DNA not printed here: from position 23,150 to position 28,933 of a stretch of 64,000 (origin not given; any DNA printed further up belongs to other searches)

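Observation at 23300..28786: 1828-aa secreted Ig/PKD-like protein as a terminator-bounded unit inside the T4SS cluster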

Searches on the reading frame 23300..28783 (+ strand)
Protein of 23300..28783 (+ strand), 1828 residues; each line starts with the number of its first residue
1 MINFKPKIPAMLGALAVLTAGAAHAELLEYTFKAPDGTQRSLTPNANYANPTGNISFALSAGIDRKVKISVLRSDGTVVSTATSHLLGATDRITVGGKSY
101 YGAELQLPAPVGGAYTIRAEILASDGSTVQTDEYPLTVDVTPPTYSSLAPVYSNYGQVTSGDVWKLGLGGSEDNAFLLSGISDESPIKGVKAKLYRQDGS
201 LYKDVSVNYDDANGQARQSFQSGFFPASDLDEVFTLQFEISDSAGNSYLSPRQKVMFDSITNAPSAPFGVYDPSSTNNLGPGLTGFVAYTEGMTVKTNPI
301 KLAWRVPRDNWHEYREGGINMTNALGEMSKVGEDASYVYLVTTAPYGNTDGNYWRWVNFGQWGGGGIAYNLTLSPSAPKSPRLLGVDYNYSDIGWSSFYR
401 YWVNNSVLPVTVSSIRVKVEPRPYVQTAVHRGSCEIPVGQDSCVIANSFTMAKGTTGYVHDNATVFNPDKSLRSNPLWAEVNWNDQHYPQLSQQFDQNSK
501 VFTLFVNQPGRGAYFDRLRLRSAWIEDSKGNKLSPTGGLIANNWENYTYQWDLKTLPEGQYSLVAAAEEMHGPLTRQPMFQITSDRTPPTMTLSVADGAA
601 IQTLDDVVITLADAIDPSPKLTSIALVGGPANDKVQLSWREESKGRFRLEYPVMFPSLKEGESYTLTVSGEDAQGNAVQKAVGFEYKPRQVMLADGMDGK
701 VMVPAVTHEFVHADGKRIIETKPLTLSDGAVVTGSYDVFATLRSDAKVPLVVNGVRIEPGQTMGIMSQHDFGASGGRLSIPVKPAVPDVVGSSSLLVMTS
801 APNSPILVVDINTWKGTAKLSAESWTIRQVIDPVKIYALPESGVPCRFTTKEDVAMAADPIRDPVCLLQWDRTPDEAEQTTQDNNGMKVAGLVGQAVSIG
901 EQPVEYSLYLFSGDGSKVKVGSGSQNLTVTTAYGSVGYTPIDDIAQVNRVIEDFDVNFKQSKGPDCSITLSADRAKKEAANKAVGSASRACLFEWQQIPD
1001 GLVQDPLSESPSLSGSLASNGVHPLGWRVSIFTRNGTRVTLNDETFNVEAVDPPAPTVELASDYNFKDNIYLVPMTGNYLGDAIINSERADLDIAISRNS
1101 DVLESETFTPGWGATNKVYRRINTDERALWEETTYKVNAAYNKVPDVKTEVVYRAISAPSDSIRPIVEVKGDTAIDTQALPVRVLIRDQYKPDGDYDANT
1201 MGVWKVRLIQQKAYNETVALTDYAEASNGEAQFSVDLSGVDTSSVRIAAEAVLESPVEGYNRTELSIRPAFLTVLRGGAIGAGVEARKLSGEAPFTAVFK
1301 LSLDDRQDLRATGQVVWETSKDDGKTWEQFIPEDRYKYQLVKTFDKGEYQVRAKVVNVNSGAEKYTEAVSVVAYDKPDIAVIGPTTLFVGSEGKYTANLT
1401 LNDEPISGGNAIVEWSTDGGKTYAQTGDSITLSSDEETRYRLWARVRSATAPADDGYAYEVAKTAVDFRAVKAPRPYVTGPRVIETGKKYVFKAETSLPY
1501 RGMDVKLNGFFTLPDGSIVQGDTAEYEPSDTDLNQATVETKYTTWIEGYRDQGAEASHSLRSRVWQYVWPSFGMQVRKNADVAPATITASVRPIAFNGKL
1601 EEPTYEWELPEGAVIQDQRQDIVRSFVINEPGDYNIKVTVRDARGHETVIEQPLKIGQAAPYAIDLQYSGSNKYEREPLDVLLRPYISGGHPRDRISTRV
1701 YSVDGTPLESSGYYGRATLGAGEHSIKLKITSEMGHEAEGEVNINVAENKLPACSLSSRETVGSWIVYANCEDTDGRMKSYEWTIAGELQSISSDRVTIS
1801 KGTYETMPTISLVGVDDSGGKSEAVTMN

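Call 45: find_homologous_proteins(query=window:23300-28783:+, max_evalue=0.00001)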
Query window:23300-28783:+ (1828 aa): 76 proteins with E <= 0.00001 among 8000 candidates.
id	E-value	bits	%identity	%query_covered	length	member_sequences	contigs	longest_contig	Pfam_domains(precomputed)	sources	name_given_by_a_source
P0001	0.0e+0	4175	100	100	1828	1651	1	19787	PF00801.27,PF13750.13,PF12245.15,PF13752.13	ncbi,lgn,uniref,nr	ncbi:Ig-like domain-containing protein [Salmonella enterica]|uniref:Ig-like domain-containing protei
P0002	0.0e+0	3746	88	100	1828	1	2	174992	PF13750.13,PF12245.15,PF13752.13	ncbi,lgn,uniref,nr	ncbi:hypothetical protein DSP95_22060 [Salmonella enterica]|uniref:Ig-like domain-containing protein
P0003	0.0e+0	3742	88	100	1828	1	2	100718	PF00801.27,PF13750.13,PF12245.15,PF13752.13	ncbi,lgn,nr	ncbi:TPA: DUF4165 domain-containing protein [Escherichia coli]|nr:DUF4165 domain-containing protein 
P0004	0.0e+0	3740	88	100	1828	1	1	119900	PF00801.27,PF13750.13,PF12245.15,PF13752.13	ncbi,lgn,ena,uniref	ncbi:Ig-like domain-containing protein [Shewanella oncorhynchi]|uniref:Ig-like domain-containing pro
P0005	0.0e+0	3735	88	100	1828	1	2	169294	PF00801.27,PF13750.13,PF12245.15,PF13752.13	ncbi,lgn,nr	ncbi:TPA: DUF4165 domain-containing protein [Klebsiella pneumoniae]|nr:DUF4165 domain-containing pro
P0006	0.0e+0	3734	88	100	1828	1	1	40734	PF00801.27,PF13750.13,PF12245.15,PF13752.13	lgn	-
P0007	0.0e+0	3695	86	100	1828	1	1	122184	PF00801.27,PF13750.13,PF12245.15,PF13752.13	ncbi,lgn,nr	ncbi:TPA: DUF4165 domain-containing protein [Vibrio cholerae]|nr:DUF4165 domain-containing protein [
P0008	0.0e+0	3677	86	100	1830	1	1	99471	PF13750.13,PF12245.15,PF13752.13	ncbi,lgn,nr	ncbi:MAG: DUF4165 domain-containing protein [Oceanospirillaceae bacterium]|nr:DUF4165 domain-contain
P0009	0.0e+0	3340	78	100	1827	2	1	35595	PF07495.20,PF13750.13,PF12245.15,PF13752.13,PF19077.7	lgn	-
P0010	0.0e+0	3149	73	100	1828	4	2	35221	PF00801.27,PF13750.13,PF12245.15,PF13752.13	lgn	-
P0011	0.0e+0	3118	73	100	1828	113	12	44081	PF00801.27,PF13750.13,PF12245.15,PF13752.13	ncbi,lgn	-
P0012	0.0e+0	3105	71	100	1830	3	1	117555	PF07495.20,PF00801.27,PF13750.13,PF12245.15,PF13752.13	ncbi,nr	nr:Ig-like domain-containing protein [Photorhabdus caribbeanensis]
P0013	0.0e+0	3087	78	100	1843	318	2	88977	PF00801.27,PF13750.13,PF12245.15,PF13752.13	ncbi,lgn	ncbi:TPA: Ig-like domain-containing protein [Klebsiella pneumoniae]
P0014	0.0e+0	3063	72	100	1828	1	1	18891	PF07495.20,PF22352.3,PF00801.27,PF13750.13,PF12245.15,PF13752.13,PF19077.7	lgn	-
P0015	0.0e+0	3044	75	100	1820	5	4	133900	PF22352.3,PF00801.27,PF13750.13,PF12245.15,PF13752.13,PF19077.7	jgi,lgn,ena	-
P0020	0.0e+0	2372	56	100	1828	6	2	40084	PF00801.27,PF13750.13,PF12245.15,PF13752.13,PF19077.7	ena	-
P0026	0.0e+0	2185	56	100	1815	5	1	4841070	PF15418.13,PF00801.27,PF13750.13,PF12245.15,PF13752.13,PF19077.7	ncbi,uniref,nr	ncbi:DUF4165 domain-containing protein [Enterobacter hormaechei]|uniref:Ig-like domain-containing pr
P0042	0.0e+0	1693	44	99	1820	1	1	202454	PF13750.13,PF12245.15,PF13752.13,PF19077.7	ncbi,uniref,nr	ncbi:Ig-like domain-containing protein [Photobacterium ganghwense]|uniref:Ig-like domain-containing 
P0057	0.0e+0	1045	40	58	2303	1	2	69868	PF00801.27,PF13750.13,PF12245.15,PF13752.13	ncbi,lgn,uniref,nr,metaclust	ncbi:Ig-like domain-containing protein [Pseudoalteromonas rubra]|uniref:Ig-like domain-containing pr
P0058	6.8e-292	990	34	98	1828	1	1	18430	PF13750.13,PF13752.13,PF19077.7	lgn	-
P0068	2.9e-251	855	39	63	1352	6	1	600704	PF17963.8,PF17892.8,PF13750.13,PF12245.15,PF13752.13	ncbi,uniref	ncbi:DUF4165 domain-containing protein [Pseudomonas sp. S1(2024)]|uniref:DUF4165 domain-containing p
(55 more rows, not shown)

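Call 47: find_encoding_contigs(protein=P0026, flank=7000, max_places=1)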
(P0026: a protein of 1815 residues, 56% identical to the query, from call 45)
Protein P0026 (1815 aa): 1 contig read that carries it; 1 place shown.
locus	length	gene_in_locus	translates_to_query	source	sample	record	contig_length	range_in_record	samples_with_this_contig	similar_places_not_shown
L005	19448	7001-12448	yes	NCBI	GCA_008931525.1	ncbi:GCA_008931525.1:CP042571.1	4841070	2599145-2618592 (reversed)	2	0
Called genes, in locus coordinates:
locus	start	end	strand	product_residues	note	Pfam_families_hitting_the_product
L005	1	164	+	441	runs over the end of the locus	PF03743:TrbI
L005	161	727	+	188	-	PF09676:TraV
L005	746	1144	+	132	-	PF04956:TrbC (weak)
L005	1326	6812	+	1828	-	PF13752:DUF4165, PF12245:Big_3_2, PF00801:PKD (faint), PF13750:Big_3_3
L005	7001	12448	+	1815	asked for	PF13752:DUF4165, PF19077:Big_13 (faint), PF12245:Big_3_2, PF00801:PKD (faint), PF15418:DUF4625 (faint), PF13750:Big_3_3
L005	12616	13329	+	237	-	PF10411:DsbC_N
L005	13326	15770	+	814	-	PF11130:TraC_F_IV, PF01935:DUF87 (weak), PF12846:AAA_10, PF19044:P-loop_TraG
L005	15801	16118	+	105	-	-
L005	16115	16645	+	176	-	PF10502:Peptidase_S26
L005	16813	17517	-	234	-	PF03050:DDE_Tnp_IS66 (weak), PF00665:rve, PF13610:DDE_Tnp_IS240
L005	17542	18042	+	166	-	PF00239:Resolvase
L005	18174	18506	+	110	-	PF00893:Multi_Drug_Res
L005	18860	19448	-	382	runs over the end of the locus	PF06965:Na_H_antiport_1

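Call 48: find_encoding_contigs(protein=P0042, flank=7000, max_places=1)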
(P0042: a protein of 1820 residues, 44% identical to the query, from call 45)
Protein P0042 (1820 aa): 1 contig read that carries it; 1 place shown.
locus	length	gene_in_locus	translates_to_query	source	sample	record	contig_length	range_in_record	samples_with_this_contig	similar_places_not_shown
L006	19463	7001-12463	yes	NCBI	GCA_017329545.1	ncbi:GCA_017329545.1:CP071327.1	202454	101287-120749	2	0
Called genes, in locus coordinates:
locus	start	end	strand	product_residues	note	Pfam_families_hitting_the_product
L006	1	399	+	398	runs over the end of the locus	PF06779:MFS_4, PF07690:MFS_1, PF00083:Sugar_tr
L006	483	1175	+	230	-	PF00106:adh_short, PF08659:KR, PF13561:adh_short_C2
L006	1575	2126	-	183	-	PF13211:DUF4019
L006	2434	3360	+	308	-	PF00582:Usp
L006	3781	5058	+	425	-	-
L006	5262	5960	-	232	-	PF04471:Mrr_cat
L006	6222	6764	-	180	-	PF02586:SRAP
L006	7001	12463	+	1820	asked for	PF13752:DUF4165, PF19077:Big_13 (faint), PF12245:Big_3_2, PF13750:Big_3_3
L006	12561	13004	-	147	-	-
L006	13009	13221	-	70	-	-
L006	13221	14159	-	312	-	PF05472:Ter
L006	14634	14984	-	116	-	-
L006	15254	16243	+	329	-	PF13728:TraF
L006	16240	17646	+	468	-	PF06122:TraH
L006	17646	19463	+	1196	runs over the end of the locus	PF07916:TraG_N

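Call 49: find_encoding_contigs(protein=P0057, flank=7000, max_places=1)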
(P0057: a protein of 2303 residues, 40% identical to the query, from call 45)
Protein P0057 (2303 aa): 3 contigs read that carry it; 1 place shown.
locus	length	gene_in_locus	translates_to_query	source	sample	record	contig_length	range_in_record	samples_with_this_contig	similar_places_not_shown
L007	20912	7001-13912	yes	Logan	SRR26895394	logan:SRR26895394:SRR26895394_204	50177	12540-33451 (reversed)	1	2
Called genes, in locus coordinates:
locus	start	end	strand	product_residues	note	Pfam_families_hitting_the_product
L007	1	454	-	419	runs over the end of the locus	PF01656:CbiA, PF09140:MipZ (faint), PF10609:ParA (faint), PF13614:AAA_31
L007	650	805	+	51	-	-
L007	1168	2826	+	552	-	PF03160:Calx-beta (weak), PF07603:Lcl_C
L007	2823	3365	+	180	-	PF07603:Lcl_C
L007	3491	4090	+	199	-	-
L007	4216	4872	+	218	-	-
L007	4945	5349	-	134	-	PF00816:Histone_HNS (weak)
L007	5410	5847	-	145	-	-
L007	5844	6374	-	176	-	-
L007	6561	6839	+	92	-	-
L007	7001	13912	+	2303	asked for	PF13752:DUF4165, PF12245:Big_3_2, PF00801:PKD (faint), PF13750:Big_3_3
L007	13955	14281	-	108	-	-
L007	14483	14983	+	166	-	PF10502:Peptidase_S26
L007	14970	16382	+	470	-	PF09673:TrbC_Ftype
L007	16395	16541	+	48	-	-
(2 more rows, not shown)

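Call 50: find_encoding_contigs(protein=P0068, flank=7000, max_places=1)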
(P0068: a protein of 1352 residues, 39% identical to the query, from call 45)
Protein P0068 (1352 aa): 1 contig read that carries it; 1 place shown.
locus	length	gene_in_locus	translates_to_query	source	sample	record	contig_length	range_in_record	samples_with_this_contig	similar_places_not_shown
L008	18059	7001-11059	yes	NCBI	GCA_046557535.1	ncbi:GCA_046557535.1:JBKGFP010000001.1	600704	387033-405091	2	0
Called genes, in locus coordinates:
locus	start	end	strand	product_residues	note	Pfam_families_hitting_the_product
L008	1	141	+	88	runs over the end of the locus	-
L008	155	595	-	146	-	-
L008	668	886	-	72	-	-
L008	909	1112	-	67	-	-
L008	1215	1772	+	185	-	-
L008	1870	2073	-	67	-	-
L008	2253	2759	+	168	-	-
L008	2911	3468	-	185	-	-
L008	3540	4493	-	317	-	-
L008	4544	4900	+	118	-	-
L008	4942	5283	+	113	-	-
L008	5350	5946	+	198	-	-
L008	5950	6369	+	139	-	-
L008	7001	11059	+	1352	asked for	PF13752:DUF4165, PF12245:Big_3_2, PF17892:Cadherin_5 (faint), PF13750:Big_3_3, PF17963:Big_9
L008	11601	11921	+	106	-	PF00085:Thioredoxin, PF14595:Thioredoxin_9, PF13098:Thioredoxin_2, PF13905:Thioredoxin_8 (faint)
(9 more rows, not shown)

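Call 60: search_solved_structures(query=window:23300-28783:+, max_evalue=0.01)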
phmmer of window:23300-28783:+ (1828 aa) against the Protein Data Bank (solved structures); distinct sequences matched with E-value up to 0.01: 0.

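Call 72: search_protein_families(proteins=[window:23300-28783:+], library=ncbifam, max_evalue=0.01)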
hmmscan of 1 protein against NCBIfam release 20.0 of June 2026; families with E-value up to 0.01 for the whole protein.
window:23300-28783:+ (1828 aa): 0 families
